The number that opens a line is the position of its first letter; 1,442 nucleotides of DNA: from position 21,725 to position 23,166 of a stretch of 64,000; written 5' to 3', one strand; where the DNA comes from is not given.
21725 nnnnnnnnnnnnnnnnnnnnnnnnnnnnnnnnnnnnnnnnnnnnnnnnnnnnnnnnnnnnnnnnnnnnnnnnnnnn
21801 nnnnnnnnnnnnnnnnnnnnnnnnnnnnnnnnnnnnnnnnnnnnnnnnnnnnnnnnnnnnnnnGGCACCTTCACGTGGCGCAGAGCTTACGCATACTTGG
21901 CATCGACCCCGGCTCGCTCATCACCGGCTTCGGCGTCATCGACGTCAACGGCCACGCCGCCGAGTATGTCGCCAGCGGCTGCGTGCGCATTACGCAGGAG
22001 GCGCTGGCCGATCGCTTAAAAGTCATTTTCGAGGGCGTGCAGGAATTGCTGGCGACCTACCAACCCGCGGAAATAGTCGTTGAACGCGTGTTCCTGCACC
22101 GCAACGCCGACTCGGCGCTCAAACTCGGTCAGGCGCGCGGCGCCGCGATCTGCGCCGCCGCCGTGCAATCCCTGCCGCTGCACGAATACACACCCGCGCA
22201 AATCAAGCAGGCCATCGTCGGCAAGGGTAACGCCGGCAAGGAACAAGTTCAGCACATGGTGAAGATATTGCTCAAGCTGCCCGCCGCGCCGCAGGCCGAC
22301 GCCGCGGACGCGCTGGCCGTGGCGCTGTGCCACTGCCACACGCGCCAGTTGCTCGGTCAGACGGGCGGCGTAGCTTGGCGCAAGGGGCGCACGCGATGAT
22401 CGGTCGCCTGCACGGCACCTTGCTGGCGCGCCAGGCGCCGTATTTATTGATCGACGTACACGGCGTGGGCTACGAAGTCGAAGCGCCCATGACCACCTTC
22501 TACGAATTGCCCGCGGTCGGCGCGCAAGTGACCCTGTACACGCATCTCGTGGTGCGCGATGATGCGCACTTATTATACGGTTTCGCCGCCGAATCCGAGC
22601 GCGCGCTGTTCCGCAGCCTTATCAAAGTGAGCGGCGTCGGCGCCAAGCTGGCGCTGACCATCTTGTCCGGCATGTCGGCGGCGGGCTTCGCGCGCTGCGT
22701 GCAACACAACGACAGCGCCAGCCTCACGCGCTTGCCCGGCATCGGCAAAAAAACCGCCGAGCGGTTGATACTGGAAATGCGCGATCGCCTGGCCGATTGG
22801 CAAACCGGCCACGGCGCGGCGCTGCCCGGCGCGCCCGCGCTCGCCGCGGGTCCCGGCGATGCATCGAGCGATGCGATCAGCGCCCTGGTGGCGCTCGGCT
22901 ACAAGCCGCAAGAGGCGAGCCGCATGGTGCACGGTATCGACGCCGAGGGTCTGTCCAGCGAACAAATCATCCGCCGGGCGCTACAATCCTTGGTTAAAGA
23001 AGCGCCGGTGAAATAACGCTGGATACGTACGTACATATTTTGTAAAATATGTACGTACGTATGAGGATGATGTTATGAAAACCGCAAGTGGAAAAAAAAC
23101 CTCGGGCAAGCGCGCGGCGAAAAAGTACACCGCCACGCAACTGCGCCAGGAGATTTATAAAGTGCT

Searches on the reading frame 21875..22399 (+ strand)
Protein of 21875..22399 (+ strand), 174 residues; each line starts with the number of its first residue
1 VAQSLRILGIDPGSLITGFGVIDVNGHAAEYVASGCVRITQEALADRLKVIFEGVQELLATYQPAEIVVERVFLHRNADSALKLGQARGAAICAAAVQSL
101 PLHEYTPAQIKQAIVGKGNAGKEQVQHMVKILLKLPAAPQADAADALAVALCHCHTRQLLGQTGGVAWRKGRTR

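Call 6: search_protein_families(library=pfam, proteins=[window:21875-22399:+], max_evalue=0.01)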
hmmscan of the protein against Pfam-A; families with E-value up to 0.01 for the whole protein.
window:21875-22399:+ (174 aa): 1 family
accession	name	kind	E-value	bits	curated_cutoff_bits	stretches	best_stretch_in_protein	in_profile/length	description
PF02075.23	RuvC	-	1.4e-57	194.2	22.2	1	7-153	1-148/148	Crossover junction endodeoxyribonuclease RuvC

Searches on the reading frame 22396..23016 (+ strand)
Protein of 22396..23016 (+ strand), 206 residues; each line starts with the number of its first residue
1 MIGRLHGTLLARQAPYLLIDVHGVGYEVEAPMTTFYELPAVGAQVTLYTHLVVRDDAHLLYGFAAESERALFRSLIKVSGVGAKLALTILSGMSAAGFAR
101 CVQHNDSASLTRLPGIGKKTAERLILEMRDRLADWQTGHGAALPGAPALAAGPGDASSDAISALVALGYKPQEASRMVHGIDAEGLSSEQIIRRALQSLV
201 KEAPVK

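Call 6: search_protein_families(library=pfam, proteins=[window:22396-23016:+], max_evalue=0.01)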
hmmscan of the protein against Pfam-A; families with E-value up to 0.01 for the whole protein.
window:22396-23016:+ (206 aa): 7 families
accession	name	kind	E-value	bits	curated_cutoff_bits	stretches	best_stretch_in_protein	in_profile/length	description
PF01330.27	RuvA_N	-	1.5e-23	83.1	23.6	1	1-62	1-61/61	RuvA N terminal domain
PF07499.19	RuvA_C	-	6.8e-16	58.9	24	1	155-199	1-46/47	RuvA, C-terminal domain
PF14520.12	HHH_5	-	1.4e-15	57.9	27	1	72-130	1-57/57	Helix-hairpin-helix domain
PF00633.29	HHH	-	1e-06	28.7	24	1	109-124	12-27/30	Helix-hairpin-helix motif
PF21176.3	RecR_HhH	-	1.1e-06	28.7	27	1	109-127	7-25/45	RecR, helix-hairpin-helix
PF11798.14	IMS_HHH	-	0.00079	20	24.4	0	110-124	13-27/32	IMS family HHH motif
PF12836.13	HHH_3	-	0.0044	17.5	27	0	108-130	14-35/65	Helix-hairpin-helix motif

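Call 7: search_protein_families(library=ncbifam, proteins=[window:22396-23016:+], max_evalue=0.01)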
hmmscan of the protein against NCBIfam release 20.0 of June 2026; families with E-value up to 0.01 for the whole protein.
window:22396-23016:+ (206 aa): 3 families
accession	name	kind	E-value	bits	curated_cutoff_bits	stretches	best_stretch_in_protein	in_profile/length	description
TIGR00084.2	ruvA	equivalog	4.6e-65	219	85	1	1-197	1-202/202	Holliday junction branch migration protein RuvA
NF011194.0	PRK14600.1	equivalog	1.3e-24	86.9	180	1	1-200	1-187/188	Holliday junction branch migration protein RuvA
TIGR03916.1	rSAM_link_UDG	hypoth_equivalog_domain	0.0058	15.8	343.5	0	102-127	324-349/415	putative DNA modification/repair radical SAM protein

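Call 8: find_related_loci(query=window:22396-23016:+, collection=genome_contigs, flank=6000)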
Query window:22396-23016:+ (206 aa) in genome_contigs; peptide patterns used: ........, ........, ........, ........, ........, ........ (x = any residue, [..] = any of these).
600 stretches matched a pattern (row limit reached: there are more); 392 encode a relative of the query (tblastn E <= 1e-3); the best 80 are kept; 80 distinct loci.
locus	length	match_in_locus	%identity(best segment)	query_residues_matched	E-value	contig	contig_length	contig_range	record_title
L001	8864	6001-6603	78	1-201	1e-101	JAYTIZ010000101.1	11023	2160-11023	MAG: Gammaproteobacteria bacterium isolate GFS_287 GFS_287_100, whole genome shotgun sequence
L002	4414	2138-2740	73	1-201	2e-91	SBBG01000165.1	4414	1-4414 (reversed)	MAG: Gammaproteobacteria bacterium isolate Bin_2_1_1 Ba_contig20134, whole genome shotgun sequence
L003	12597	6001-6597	69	1-200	1e-90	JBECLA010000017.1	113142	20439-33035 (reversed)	MAG: Thiohalomonadales bacterium isolate ETDI94 k127_3851997, whole genome shotgun sequence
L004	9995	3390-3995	68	1-202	4e-90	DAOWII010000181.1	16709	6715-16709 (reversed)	MAG TPA_asm: Chromatiales bacterium isolate CSMAG_2039 CSMAG_2039_k141_88355_length_16709_cov_10.0386, whole genome shot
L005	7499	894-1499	72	1-201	4e-90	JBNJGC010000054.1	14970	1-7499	MAG: Pseudomonadota bacterium isolate Y22_60dBSe2.bin.134 NODE_4610_length_14970_cov_16.848766, whole genome shotgun seq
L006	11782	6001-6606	72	1-201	2e-89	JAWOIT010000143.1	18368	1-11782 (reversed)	MAG: Pseudomonadota bacterium isolate CWP5-2.bin.67 k191_3250342, whole genome shotgun sequence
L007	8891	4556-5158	66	1-202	3e-89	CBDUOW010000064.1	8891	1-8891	MAG TPA_asm: uncultured Gammaproteobacteria bacterium isolate SRR22808129_concoct_108 genome assembly, contig: ERZ250434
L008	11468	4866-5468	70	1-201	1e-87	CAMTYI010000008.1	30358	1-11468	MAG: uncultured Gammaproteobacteria bacterium isolate G02_MAG_00007 genome assembly, contig: G02_MAG_00007_000000000150,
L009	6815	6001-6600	69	1-201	3e-87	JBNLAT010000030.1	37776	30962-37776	MAG: Thiohalomonadaceae bacterium isolate C2.bin.46.strict NODE_30_length_37776_cov_8.260431, whole genome shotgun seque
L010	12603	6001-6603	70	1-201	4e-87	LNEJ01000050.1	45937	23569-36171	MAG: Gammaproteobacteria bacterium Ga0074134 Ga0074134_147.1, whole genome shotgun sequence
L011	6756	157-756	66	1-202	7e-87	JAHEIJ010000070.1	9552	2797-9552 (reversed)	MAG: Gammaproteobacteria bacterium isolate Ww497 NODE_18880_length_9552_cov_3.749867, whole genome shotgun sequence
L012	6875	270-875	68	1-203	6e-87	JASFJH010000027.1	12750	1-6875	MAG: Granulosicoccaceae bacterium isolate D0608S40metaG_Bin_225 D0608S40metaG_FD_scaffold_364_c1, whole genome shotgun s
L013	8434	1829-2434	67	1-200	8e-87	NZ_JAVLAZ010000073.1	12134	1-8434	MAG: Thiohalophilus sp. isolate Uz-K9-05 NODE_1031_length_12134_cov_9.854955, whole genome shotgun sequence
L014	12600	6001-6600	69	1-201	8e-87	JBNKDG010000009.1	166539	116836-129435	MAG: Thiohalomonadaceae bacterium isolate F1.bin.6.strict NODE_9_length_166539_cov_14.259651, whole genome shotgun seque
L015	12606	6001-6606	68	1-201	8e-86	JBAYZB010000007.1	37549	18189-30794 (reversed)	MAG: Gammaproteobacteria bacterium isolate SO_2017_CLC_44 scaffold_1084_c1_PH3_2017, whole genome shotgun sequence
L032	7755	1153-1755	62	1-201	3e-80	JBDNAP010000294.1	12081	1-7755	MAG: Thiogranum sp. isolate SJRS4.bin.3 k97_309865, whole genome shotgun sequence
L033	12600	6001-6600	62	1-201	3e-80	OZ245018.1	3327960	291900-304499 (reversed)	MAG: Gammaproteobacteria bacterium isolate 946ad2bf-fb27-4ec7-8787-b9044ac20274 genome assembly, chromosome: 1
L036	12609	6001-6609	63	1-204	3e-80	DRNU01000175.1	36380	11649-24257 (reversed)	MAG TPA_asm: Gammaproteobacteria bacterium isolate HyVt-519 HyVt-519_k145_60421, whole genome shotgun sequence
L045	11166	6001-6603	63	1-202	2e-79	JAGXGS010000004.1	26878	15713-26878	MAG: Thiogranum sp. isolate LH_M44 k141_88851, whole genome shotgun sequence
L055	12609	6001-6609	61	1-201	7e-79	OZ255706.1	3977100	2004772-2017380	MAG: Methylomarinum sp. isolate eb2aa360-30b5-4655-8ffb-0c3e18bb37f2 genome assembly, chromosome: 1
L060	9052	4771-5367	60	1-202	2e-78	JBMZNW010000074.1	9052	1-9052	MAG: Gammaproteobacteria bacterium isolate ME_XS_2212_1_bin57 ME_XS_2212_1_bin57_73, whole genome shotgun sequence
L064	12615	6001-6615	60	1-200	7e-78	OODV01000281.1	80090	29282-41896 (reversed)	uncultured Endozoicomonas sp. strain Endozoicomonas cretensis sp. genome assembly, contig: NODE_3_length_80085_cov_70.62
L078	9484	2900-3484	63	1-197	4e-77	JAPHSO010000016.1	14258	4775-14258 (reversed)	MAG: Gammaproteobacteria bacterium isolate N2S-Bin_11 c_000000548263, whole genome shotgun sequence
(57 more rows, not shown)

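Call 39: search_protein_families(library=pfam, proteins=[L055:6569-6904:+, L055:6891-7103:+, L036:6646-7737:+, L064:6615-7511:-, L078:3644-3856:+, L060:5399-5857:+, L033:6740-7102:-, L045:6624-6926:+, L032:1921-2757:-, L010:6682-7284:+], max_evalue=0.001)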
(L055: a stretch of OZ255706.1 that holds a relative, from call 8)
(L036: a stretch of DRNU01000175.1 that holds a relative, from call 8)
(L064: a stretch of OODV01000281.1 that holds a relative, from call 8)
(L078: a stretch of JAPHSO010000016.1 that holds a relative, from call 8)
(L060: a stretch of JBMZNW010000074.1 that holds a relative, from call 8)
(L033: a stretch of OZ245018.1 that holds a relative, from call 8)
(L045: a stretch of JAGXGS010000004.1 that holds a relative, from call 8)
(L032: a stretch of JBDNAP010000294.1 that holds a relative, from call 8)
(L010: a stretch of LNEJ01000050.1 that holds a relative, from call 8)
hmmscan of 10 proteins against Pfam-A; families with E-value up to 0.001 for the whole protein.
L055:6569-6904:+ (111 aa): 2 families
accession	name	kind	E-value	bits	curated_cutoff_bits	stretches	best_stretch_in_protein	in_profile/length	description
PF15919.11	HicB_lk_antitox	-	6.5e-08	33.2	27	1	44-94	3-54/123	HicB_like antitoxin of bacterial toxin-antitoxin system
PF21748.3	UPF0150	-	0.00019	21.7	27.3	1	47-85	15-53/64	UPF0150-like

L055:6891-7103:+ (70 aa): 1 family
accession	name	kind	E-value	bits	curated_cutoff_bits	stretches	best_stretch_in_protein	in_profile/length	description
PF07927.17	HicA_toxin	-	5.8e-11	42.8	27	1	12-61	2-53/58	HicA toxin of bacterial toxin-antitoxin,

L036:6646-7737:+ (363 aa): 1 family
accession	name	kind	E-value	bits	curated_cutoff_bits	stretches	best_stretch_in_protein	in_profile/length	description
PF11376.13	DUF3179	-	2.6e-89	300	27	1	99-357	1-292/292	Protein of unknown function (DUF3179)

L064:6615-7511:- (298 aa): 1 family
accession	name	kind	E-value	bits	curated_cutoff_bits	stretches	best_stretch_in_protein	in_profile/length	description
PF00892.27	EamA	-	4.8e-11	43.5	28.2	2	177-281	32-133/135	EamA-like transporter family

L078:3644-3856:+ (70 aa): 1 family
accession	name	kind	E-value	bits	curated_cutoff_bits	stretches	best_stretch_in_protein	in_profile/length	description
PF00313.28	CSD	-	4.7e-27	94.1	27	1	7-69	2-65/66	'Cold-shock' DNA-binding domain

L060:5399-5857:+ (152 aa): 1 family
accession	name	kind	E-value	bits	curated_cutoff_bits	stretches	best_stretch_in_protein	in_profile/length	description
PF11026.13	DUF2721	-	1.3e-33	116.1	28.3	1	18-144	1-129/129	Protein of unknown function (DUF2721)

L033:6740-7102:- (120 aa): 1 family
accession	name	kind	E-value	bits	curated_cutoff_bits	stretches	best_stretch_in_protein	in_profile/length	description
PF09361.15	Phasin_2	-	3.2e-15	56.6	24.9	1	12-108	3-99/100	Phasin protein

L045:6624-6926:+ (100 aa): 2 families
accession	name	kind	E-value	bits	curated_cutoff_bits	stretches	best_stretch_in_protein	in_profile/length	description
PF09413.15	DUF2007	-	7.1e-17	61.8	25.7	1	1-67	1-64/66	Putative prokaryotic signal transducing protein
PF24463.1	DUF7577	-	3.3e-05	23.9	28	1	76-96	2-22/27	Domain of unknown function (DUF7577)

L032:1921-2757:- (278 aa): 1 family
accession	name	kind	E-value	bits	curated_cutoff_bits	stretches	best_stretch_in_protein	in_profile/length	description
PF00756.26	Esterase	-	5.4e-64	216.8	22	1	21-269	1-249/251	Putative esterase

L010:6682-7284:+ (200 aa): 2 families
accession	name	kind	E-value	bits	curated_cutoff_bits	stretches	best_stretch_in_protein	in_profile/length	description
PF00881.29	Nitroreductase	-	3.7e-32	112.2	23.5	1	7-177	1-167/167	Nitroreductase family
PF14512.11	TM1586_NiRdase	-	4.9e-07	30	27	1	26-58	159-191/215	Putative TM nitroreductase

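Call 64: find_encoding_contigs(protein=window:22396-23016:+, flank=2500, max_places=10)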
Protein window:22396-23016:+ (206 aa): 14 contigs read that carry it; 7 places shown.
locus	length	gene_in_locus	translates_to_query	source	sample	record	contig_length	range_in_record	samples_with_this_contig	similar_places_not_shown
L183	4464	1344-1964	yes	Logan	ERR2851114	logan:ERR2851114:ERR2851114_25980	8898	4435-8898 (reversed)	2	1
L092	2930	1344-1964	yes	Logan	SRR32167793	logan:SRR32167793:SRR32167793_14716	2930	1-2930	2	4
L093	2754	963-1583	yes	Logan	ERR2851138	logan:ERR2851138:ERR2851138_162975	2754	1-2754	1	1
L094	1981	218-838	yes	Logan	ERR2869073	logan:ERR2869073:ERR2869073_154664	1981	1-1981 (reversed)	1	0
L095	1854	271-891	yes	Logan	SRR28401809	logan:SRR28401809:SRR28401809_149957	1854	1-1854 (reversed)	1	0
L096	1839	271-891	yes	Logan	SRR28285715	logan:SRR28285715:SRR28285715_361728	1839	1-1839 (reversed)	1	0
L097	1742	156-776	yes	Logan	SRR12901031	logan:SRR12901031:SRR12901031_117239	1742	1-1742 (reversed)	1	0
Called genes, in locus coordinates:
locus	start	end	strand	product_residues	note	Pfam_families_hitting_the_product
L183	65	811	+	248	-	PF20772:TACO1_YebC_N, PF01709:Transcrip_reg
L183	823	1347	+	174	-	PF02075:RuvC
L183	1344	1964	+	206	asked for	PF01330:RuvA_N, PF00633:HHH (faint), PF21176:RecR_HhH (faint), PF14520:HHH_5, PF07499:RuvA_C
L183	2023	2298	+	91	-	PF02604:PhdYeFM_antitox (weak)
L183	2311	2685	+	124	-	PF01850:PIN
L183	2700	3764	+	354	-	PF06068:TIP49 (weak), PF05496:RuvB_N, PF00004:AAA, PF07728:AAA_5 (weak), PF17864:AAA_lid_4, PF05491:WHD_RuvB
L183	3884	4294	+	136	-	PF13279:4HBT_2, PF03061:4HBT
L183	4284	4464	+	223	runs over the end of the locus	PF01618:MotA_ExbB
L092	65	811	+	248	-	PF20772:TACO1_YebC_N, PF01709:Transcrip_reg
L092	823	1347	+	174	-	PF02075:RuvC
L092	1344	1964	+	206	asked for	PF01330:RuvA_N, PF00633:HHH (faint), PF21176:RecR_HhH (faint), PF14520:HHH_5, PF07499:RuvA_C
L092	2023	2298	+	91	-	PF02604:PhdYeFM_antitox (weak)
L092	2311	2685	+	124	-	PF01850:PIN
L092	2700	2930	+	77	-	?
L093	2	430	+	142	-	?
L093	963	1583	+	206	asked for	PF01330:RuvA_N, PF00633:HHH (faint), PF21176:RecR_HhH (faint), PF14520:HHH_5, PF07499:RuvA_C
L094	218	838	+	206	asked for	PF01330:RuvA_N, PF00633:HHH (faint), PF21176:RecR_HhH (faint), PF14520:HHH_5, PF07499:RuvA_C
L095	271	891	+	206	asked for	PF01330:RuvA_N, PF00633:HHH (faint), PF21176:RecR_HhH (faint), PF14520:HHH_5, PF07499:RuvA_C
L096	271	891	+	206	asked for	PF01330:RuvA_N, PF00633:HHH (faint), PF21176:RecR_HhH (faint), PF14520:HHH_5, PF07499:RuvA_C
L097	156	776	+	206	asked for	PF01330:RuvA_N, PF00633:HHH (faint), PF21176:RecR_HhH (faint), PF14520:HHH_5, PF07499:RuvA_C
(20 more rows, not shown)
